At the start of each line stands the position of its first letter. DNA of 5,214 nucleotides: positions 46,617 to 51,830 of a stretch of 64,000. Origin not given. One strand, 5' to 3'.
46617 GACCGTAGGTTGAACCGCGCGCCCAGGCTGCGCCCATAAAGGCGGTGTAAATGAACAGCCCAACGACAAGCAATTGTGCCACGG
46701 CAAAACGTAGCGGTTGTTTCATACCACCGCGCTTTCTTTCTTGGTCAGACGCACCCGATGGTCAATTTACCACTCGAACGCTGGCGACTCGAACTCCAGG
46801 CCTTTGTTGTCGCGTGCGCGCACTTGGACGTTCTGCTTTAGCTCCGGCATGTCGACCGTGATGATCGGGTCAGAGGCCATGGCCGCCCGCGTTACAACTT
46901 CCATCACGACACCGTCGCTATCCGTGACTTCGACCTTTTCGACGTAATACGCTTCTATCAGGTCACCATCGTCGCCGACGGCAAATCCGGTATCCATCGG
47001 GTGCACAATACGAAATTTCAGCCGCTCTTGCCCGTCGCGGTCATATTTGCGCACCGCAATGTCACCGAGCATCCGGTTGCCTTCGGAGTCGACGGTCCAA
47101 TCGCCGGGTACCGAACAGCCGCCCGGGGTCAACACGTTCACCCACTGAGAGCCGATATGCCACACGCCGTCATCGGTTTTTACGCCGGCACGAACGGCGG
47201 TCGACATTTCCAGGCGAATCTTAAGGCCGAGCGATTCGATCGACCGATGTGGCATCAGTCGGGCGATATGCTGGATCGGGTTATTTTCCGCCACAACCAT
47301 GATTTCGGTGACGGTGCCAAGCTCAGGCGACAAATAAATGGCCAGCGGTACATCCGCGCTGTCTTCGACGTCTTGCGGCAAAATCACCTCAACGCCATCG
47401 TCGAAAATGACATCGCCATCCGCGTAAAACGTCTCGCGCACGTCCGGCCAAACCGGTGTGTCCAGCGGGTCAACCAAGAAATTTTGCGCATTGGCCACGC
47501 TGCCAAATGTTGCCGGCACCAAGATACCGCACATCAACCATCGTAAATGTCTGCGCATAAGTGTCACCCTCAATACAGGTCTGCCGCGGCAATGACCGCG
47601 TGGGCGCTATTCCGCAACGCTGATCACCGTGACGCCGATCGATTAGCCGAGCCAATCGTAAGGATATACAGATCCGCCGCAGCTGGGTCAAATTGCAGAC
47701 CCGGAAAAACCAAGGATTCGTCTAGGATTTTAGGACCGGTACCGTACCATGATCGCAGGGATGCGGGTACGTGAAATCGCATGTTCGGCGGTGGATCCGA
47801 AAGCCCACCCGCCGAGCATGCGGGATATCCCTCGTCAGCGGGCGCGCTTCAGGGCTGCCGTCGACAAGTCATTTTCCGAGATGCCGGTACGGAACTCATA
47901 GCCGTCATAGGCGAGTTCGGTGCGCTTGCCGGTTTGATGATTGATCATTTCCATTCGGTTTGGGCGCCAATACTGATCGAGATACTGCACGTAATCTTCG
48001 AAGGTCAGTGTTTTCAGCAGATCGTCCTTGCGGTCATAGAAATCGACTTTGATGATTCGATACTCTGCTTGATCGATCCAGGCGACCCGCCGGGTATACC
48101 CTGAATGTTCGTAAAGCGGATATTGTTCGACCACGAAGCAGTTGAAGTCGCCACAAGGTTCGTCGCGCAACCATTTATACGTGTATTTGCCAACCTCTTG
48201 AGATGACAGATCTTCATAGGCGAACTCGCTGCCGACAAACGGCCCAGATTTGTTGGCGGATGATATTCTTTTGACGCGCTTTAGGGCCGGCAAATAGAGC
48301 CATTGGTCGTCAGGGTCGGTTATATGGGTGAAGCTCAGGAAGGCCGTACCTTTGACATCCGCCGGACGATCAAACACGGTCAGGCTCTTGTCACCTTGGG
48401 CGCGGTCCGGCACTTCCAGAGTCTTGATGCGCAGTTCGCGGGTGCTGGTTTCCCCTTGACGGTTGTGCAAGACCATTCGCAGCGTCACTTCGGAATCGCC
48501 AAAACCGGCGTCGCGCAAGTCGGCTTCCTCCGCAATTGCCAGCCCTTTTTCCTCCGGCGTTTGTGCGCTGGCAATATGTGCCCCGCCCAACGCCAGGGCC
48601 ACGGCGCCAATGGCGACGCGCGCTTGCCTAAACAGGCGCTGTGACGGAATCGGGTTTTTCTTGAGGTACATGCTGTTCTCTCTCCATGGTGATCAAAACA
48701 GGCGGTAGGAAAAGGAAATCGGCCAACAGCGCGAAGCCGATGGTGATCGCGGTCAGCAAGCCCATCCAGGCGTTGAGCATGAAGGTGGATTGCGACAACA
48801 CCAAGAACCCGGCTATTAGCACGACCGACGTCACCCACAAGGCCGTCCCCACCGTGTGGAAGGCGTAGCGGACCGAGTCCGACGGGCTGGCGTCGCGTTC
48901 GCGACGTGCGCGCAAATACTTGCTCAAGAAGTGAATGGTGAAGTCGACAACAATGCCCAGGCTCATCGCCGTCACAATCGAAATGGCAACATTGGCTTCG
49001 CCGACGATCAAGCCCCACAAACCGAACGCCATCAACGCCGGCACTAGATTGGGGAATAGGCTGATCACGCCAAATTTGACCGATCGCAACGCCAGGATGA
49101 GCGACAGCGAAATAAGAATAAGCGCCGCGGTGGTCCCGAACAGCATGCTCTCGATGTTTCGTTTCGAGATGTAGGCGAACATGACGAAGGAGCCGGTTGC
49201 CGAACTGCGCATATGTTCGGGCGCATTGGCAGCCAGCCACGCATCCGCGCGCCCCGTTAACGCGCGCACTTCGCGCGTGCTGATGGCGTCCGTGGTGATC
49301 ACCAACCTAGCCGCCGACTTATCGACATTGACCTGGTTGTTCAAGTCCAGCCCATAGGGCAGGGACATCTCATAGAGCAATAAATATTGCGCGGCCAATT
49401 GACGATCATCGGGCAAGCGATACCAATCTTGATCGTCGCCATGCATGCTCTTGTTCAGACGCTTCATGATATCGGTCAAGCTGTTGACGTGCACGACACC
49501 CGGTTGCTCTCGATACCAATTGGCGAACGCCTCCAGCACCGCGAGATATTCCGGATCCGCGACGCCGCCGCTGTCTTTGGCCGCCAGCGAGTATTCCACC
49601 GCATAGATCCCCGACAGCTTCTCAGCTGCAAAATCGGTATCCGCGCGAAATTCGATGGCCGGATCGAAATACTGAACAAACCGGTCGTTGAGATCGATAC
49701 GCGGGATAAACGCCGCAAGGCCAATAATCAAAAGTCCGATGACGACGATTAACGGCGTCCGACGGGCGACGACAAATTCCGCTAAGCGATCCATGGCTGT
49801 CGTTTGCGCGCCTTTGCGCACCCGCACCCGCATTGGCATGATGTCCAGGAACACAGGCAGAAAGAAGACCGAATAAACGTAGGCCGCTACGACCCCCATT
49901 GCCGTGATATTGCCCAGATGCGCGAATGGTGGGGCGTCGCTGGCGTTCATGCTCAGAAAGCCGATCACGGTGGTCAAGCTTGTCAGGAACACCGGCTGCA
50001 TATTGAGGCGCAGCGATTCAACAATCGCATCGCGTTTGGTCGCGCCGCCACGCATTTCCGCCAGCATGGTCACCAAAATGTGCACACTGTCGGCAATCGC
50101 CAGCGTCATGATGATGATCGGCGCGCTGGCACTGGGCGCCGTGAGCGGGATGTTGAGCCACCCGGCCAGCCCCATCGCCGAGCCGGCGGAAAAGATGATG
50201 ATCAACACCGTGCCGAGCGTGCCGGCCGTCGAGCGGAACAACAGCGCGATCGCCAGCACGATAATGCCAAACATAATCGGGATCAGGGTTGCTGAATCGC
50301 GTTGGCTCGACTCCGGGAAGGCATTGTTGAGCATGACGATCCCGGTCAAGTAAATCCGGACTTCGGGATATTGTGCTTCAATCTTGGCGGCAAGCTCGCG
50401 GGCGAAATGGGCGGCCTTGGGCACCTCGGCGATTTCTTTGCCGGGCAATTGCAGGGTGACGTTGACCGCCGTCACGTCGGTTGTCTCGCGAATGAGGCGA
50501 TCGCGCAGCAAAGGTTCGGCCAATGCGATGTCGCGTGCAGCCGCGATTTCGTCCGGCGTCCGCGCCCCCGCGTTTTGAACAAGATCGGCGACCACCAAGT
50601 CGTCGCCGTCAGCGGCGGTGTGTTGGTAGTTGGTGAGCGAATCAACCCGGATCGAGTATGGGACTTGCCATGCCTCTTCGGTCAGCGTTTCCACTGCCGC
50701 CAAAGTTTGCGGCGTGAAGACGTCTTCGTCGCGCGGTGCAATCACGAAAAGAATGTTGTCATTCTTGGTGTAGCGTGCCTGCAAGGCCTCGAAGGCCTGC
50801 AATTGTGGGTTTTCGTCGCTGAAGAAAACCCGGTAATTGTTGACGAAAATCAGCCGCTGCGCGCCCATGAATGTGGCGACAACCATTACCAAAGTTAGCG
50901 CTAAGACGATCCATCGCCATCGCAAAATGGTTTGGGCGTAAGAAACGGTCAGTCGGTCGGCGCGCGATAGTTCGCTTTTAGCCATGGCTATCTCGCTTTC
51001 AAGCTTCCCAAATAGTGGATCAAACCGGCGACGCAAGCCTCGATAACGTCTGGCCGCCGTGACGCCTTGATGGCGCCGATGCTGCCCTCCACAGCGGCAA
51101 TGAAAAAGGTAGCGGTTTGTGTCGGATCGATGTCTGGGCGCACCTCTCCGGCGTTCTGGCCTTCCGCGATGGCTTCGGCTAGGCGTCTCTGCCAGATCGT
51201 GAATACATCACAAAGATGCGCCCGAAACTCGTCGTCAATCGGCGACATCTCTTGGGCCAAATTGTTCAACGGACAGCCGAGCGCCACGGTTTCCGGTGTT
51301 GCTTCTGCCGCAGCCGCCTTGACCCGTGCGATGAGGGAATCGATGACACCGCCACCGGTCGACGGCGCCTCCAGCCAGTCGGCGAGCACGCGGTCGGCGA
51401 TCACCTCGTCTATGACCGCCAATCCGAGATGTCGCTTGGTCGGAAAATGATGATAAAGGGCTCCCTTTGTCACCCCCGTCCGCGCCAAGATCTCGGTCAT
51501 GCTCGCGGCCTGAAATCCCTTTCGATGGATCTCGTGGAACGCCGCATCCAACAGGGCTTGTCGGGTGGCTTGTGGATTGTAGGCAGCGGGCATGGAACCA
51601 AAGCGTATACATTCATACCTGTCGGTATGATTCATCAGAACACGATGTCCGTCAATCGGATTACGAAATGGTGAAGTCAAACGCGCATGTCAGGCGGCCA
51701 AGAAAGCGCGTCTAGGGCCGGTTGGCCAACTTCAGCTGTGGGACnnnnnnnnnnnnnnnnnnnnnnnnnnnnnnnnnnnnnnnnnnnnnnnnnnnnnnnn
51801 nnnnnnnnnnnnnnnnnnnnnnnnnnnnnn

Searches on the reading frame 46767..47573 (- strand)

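Call 49: search_protein_families(library=pfam, proteins=[window:46767-47573:-], max_evalue=0.001)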
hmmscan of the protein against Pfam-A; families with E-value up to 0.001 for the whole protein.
window:46767-47573:- (268 aa): 2 families
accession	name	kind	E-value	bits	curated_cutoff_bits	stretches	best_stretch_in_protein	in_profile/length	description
PF13501.12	SoxY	-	2.3e-18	66.9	28.4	1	49-153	4-112/112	Sulfur oxidation protein SoxY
PF08770.17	SoxZ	-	3.2e-13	49.6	25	1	176-263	5-95/98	Sulphur oxidation protein SoxZ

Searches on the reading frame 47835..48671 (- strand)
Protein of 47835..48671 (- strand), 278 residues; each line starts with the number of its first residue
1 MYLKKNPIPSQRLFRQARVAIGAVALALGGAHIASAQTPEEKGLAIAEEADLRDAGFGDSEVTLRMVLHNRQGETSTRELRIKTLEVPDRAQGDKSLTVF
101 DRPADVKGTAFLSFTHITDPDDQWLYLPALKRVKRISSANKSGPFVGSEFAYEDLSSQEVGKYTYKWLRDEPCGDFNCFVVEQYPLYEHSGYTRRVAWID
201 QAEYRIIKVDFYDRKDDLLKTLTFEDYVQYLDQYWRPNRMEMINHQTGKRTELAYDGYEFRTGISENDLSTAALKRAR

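Call 3: search_protein_families(library=pfam, proteins=[window:47835-48671:-], max_evalue=0.01)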
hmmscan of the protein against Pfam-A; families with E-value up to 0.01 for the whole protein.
window:47835-48671:- (278 aa): 2 families
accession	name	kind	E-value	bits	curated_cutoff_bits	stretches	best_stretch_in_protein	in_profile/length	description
PF17131.11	LolA_like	-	2.5e-65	220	30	1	94-276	3-184/184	Outer membrane lipoprotein-sorting protein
PF07044.18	DUF1329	-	7.4e-11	42.4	23.1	2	97-154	144-206/368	Protein of unknown function (DUF1329)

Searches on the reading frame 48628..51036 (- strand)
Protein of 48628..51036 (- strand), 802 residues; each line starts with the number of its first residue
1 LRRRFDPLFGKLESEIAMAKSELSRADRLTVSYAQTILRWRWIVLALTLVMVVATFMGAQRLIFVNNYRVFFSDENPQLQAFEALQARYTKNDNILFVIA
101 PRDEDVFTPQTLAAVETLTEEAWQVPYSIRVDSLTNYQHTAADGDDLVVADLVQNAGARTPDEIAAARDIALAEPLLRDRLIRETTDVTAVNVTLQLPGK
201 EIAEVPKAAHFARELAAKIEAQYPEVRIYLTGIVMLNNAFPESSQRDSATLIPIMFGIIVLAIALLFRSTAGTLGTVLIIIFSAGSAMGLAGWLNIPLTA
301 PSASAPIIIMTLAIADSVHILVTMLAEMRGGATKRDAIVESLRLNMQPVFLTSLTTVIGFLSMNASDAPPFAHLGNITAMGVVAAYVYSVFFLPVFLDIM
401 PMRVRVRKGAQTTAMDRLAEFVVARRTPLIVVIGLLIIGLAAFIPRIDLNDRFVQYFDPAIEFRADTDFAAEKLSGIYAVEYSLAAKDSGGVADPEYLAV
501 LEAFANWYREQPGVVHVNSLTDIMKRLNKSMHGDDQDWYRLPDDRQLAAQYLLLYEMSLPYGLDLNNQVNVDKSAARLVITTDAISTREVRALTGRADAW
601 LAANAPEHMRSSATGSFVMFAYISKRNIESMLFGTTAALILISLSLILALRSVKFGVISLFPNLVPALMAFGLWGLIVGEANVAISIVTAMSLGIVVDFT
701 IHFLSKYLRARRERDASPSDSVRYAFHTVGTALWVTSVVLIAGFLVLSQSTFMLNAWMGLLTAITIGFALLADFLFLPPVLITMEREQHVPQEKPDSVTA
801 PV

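Call 3: search_protein_families(library=pfam, proteins=[window:48628-51036:-], max_evalue=0.01)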
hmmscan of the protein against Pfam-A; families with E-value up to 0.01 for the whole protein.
window:48628-51036:- (802 aa): 4 families
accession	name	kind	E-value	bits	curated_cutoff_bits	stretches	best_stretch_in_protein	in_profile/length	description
PF03176.21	MMPL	-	1.1e-28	100.5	20.5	2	572-786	84-304/333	MMPL family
PF12349.14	Sterol-sensing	-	5.1e-05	23.6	22.3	1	274-405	10-138/153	Sterol-sensing domain of SREBP cleavage-activation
PF02460.24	Patched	-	0.00039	20.6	23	1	272-394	30-151/156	Patched SSD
PF00873.25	ACR_tran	-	0.0063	14.7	28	0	242-396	858-1016/1021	AcrB/AcrD/AcrF family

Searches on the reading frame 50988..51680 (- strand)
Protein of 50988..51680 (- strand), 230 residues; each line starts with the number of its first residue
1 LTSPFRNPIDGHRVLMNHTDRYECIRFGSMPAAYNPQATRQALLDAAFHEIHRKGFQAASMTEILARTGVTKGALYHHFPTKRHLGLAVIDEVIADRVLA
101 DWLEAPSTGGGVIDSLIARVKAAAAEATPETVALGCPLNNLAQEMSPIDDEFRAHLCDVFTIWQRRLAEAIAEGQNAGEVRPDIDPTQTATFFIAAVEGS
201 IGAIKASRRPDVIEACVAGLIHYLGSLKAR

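Call 3: search_protein_families(library=pfam, proteins=[window:50988-51680:-], max_evalue=0.01)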
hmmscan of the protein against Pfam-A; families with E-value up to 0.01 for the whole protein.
window:50988-51680:- (230 aa): 6 families
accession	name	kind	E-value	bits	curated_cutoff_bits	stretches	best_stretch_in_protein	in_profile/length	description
PF16925.10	TetR_C_13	-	8.1e-19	68.5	27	1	116-216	5-105/109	Tetracyclin repressor-like, C-terminal domain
PF00440.29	TetR_N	-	2.5e-14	53.2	24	1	43-88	1-46/47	Bacterial regulatory proteins, tetR family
PF21993.1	TetR_C_13_2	-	4.4e-11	43.4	27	1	117-215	6-99/103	Transcriptional regulator LmrA/YxaF-like, C-terminal domain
PF13977.11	TetR_C_6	-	2.2e-05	25.1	27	1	146-199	33-85/115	BetI-type transcriptional repressor, C-terminal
PF16859.10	TetR_C_11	-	5.7e-05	23.9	32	1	116-197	11-90/113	Tetracyclin repressor-like, C-terminal domain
PF21597.2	TetR_C_43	-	0.0017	19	27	1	162-219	44-102/105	Transcriptional regulator SbtR-like, C-terminal domain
